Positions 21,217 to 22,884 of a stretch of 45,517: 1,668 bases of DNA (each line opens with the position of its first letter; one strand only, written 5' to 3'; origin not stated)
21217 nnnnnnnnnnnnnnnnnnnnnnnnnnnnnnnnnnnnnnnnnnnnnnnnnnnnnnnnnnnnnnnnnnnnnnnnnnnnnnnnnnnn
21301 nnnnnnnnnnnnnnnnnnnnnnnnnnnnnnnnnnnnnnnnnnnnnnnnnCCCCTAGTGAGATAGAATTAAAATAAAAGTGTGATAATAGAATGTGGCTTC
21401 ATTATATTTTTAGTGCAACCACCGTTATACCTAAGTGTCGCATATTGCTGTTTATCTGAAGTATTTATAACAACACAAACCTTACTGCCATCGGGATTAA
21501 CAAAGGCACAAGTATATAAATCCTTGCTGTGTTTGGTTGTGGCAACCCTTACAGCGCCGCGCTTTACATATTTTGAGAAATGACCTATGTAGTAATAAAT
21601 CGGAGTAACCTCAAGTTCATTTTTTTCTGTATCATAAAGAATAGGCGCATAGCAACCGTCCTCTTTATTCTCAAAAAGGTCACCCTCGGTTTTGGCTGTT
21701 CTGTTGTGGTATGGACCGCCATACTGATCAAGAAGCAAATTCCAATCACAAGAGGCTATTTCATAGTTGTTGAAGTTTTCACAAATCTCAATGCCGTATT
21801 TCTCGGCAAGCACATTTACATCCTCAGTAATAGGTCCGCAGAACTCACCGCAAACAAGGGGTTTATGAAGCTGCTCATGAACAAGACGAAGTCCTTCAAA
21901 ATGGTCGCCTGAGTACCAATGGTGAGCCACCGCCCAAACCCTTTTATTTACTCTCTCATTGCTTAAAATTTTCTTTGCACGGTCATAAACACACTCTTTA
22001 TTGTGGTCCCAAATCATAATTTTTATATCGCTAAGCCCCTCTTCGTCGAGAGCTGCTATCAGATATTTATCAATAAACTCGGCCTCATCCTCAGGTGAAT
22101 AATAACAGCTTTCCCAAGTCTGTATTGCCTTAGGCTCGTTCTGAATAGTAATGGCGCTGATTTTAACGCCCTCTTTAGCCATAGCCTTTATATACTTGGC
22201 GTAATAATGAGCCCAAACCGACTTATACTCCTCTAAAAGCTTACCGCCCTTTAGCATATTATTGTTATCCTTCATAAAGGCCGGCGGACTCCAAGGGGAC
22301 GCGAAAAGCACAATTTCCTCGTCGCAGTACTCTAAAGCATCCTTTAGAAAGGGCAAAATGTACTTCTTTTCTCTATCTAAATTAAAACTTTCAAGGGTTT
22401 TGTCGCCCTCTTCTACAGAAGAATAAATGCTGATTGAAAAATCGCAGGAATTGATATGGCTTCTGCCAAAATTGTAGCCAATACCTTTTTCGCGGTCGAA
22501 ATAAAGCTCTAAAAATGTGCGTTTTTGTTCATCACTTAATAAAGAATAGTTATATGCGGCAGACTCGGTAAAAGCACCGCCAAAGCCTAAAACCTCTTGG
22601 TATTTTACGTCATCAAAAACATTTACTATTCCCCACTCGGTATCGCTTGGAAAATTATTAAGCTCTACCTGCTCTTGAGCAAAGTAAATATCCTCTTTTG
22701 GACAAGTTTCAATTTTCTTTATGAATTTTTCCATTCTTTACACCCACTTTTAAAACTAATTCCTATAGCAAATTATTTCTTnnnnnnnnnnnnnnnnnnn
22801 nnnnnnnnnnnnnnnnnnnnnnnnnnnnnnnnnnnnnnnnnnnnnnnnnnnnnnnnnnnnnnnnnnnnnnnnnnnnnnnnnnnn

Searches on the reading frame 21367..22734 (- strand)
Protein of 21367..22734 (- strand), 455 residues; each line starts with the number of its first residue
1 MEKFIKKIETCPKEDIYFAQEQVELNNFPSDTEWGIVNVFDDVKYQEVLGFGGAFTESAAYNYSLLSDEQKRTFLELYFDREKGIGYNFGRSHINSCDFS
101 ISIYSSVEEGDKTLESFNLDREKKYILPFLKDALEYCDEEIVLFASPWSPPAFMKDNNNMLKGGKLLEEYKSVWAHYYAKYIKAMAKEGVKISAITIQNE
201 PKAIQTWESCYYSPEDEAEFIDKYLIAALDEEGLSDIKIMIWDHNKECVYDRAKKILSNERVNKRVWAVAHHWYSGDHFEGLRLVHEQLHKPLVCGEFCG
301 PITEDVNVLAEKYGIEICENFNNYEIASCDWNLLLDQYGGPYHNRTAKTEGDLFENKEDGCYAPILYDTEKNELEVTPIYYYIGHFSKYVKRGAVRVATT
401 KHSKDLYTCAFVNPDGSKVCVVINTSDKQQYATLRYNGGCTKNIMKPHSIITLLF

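Call 14: search_protein_families(library=pfam, proteins=[window:21367-22734:-], max_evalue=0.001)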
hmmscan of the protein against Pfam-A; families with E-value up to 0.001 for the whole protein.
window:21367-22734:- (455 aa): 2 families
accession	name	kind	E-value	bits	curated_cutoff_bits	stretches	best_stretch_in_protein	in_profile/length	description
PF02055.22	Glyco_hydro_30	-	2.7e-46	158.6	23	1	49-390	2-348/348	Glycosyl hydrolase family 30 TIM-barrel domain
PF17189.10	Glyco_hydro_30C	-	2.1e-15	57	22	1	393-453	1-65/65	Glycosyl hydrolase family 30 beta sandwich domain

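Call 91: search_solved_structures(query=window:21367-22734:-, max_evalue=1e-10)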
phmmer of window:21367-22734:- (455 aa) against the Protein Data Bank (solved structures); distinct sequences matched with E-value up to 1e-10: 22.
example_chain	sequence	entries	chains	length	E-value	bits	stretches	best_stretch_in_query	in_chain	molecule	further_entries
2wnw_A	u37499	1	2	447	2.9e-75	256.8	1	36-429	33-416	ACTIVATED BY TRANSCRIPTION FACTOR SSRB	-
1ogs_A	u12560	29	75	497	2.4e-48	168.1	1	38-451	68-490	Glucosylceramidase | Acid beta-glucosidase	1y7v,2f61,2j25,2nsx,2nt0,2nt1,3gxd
2wkl_A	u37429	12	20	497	2.4e-48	168.1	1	38-451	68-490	GLUCOSYLCERAMIDASE | Lysosomal acid glucosylceramidase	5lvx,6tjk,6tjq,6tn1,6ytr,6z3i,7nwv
2v3d_A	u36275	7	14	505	2.5e-48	168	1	38-451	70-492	GLUCOSYLCERAMIDASE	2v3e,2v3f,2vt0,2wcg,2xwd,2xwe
9f9z_A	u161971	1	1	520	2.8e-48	167.8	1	38-451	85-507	Lysosomal acid glucosylceramidase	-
6t13_A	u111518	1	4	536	3.2e-48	167.7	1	38-451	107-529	Glucosylceramidase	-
9fa3_A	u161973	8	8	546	3.4e-48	167.6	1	38-451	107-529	Lysosomal acid glucosylceramidase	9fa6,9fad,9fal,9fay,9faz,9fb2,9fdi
3ke0_A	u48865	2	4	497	7.8e-48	166.4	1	38-451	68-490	Glucosylceramidase | Glucocerebrosidase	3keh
5ngk_A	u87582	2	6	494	8.6e-40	139.9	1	43-434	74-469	Glucosylceramidase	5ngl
7n6h_A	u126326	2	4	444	2.2e-22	82.5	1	37-276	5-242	AcXbh30A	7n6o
1nof_A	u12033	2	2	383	2.2e-20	75.9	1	142-219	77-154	xylanase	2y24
8cbc_A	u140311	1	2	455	7.1e-15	57.7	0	43-225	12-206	GH30 family xylanase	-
7o0e_G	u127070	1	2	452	7.1e-15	57.7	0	43-225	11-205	GH30 family xylanase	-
7ncx_AAA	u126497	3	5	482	8e-15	57.6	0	42-225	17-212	GH30 family xylanase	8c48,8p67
6iuj_A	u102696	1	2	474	2.4e-12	49.4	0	37-239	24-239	GH30 Xylanase B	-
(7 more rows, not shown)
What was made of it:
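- The GH30 is like exo-acting glucosylceramidase/SrfJ-type enzymes (call 91).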
